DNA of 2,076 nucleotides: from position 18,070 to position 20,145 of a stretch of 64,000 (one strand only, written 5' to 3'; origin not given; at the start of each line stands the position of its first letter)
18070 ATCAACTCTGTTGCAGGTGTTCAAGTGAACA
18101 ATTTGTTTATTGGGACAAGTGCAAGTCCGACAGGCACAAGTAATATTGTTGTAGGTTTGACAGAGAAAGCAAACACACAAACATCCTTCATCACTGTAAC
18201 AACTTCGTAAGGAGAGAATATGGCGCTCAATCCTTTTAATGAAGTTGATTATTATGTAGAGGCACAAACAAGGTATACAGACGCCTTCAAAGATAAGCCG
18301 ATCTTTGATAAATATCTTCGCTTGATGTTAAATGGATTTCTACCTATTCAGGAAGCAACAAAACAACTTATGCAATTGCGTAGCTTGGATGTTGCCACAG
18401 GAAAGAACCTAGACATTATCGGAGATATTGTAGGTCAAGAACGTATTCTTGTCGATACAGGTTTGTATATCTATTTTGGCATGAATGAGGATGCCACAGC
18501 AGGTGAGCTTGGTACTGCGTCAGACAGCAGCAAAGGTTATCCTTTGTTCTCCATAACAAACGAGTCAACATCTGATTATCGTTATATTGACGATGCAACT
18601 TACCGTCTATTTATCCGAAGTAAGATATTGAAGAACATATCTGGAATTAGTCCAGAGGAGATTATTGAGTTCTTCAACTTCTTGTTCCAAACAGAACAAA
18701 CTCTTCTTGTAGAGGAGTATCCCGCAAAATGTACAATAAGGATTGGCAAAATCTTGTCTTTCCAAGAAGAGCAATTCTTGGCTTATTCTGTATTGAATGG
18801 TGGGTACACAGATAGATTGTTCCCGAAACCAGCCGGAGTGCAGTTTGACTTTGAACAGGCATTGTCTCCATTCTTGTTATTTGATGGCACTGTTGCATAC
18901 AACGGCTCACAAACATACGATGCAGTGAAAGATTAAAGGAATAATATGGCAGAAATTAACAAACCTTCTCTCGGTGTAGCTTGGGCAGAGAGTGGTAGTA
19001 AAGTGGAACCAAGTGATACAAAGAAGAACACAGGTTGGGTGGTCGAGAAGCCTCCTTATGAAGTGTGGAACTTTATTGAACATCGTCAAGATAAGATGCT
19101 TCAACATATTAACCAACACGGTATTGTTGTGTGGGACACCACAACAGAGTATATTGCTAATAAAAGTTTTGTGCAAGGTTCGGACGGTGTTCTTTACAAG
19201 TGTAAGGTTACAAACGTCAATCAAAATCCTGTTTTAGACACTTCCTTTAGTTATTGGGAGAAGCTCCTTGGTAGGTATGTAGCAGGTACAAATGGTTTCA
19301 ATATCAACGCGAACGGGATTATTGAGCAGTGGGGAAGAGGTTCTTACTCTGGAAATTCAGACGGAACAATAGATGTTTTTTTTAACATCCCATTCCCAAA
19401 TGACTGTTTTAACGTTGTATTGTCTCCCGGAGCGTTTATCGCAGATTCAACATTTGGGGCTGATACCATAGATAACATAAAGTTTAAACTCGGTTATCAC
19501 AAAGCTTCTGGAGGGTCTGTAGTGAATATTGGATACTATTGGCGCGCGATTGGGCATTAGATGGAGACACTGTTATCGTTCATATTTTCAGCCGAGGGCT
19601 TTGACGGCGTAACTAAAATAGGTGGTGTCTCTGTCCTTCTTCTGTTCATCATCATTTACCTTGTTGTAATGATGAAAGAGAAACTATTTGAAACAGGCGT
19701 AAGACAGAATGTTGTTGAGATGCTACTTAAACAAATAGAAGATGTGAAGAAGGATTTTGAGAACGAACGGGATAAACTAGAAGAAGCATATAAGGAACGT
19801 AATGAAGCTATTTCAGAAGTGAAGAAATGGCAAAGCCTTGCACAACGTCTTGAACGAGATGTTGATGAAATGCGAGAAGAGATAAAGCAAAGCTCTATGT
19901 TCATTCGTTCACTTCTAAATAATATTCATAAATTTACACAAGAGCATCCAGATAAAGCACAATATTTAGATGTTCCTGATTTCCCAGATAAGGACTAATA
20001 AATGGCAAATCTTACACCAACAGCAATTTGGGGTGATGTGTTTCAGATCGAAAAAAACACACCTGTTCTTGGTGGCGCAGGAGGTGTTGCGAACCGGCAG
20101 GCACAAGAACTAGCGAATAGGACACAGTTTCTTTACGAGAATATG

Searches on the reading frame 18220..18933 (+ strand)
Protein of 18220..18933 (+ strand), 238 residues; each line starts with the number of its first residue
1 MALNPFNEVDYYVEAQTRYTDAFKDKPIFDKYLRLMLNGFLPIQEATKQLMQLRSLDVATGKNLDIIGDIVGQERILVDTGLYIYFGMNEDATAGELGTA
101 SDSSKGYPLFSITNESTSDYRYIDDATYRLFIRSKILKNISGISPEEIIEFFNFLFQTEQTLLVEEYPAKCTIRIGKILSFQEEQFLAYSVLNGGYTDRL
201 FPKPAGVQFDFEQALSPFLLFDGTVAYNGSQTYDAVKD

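Call 16: search_protein_families(library=pfam, proteins=[window:18220-18933:+], max_evalue=0.01)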
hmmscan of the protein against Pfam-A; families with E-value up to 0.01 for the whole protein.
window:18220-18933:+ (238 aa): 1 family
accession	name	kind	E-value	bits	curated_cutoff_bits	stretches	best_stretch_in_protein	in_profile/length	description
PF11041.13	DUF2612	-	1.7e-15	57.9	23.5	1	23-209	9-179/181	Protein of unknown function (DUF2612)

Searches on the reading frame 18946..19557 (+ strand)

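Call 16: search_protein_families(library=pfam, proteins=[window:18946-19557:+], max_evalue=0.01)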
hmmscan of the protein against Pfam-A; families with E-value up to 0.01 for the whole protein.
window:18946-19557:+ (204 aa): 1 family
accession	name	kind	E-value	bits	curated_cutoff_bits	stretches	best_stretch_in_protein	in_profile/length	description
PF21882.2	Gp53-like_C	-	2e-14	54.3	24.9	1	123-204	4-84/84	Putative tail fiber protein gp53-like, C-terminal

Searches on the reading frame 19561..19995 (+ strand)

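Call 16: search_protein_families(library=pfam, proteins=[window:19561-19995:+], max_evalue=0.01)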
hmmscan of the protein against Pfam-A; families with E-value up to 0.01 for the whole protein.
window:19561-19995:+ (145 aa): 8 families
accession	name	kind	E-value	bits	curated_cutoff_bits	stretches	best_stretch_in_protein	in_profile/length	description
PF23067.1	MG280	-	0.00011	22.2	27.4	1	44-124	64-140/259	Uncharacterised protein MG280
PF06295.17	ZapG-like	-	0.00042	20.8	33.5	1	37-134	13-109/123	Z-ring associated protein G-like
PF06009.19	Laminin_II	-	0.00084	19.8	33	0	78-131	17-70/138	Laminin Domain II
PF06785.16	UPF0242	-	0.0021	18.6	33.5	1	24-124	47-136/194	Uncharacterised protein family (UPF0242) N-terminus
PF21773.2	ODAD1_CC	-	0.0069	15.9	27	1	50-118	44-263/287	ODAD1 central coiled coil region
PF13949.11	ALIX_LYPXL_bnd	-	0.0077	16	30.8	1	53-127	215-290/295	ALIX V-shaped domain binding to HIV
PF23432.1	DUF7118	-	0.0088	15.7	27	0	54-119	109-175/357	Domain of unknown function (DUF7118)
PF25785.1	TPR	-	0.0096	16.7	27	0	87-129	2-44/110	Nucleoprotein TPR-like domain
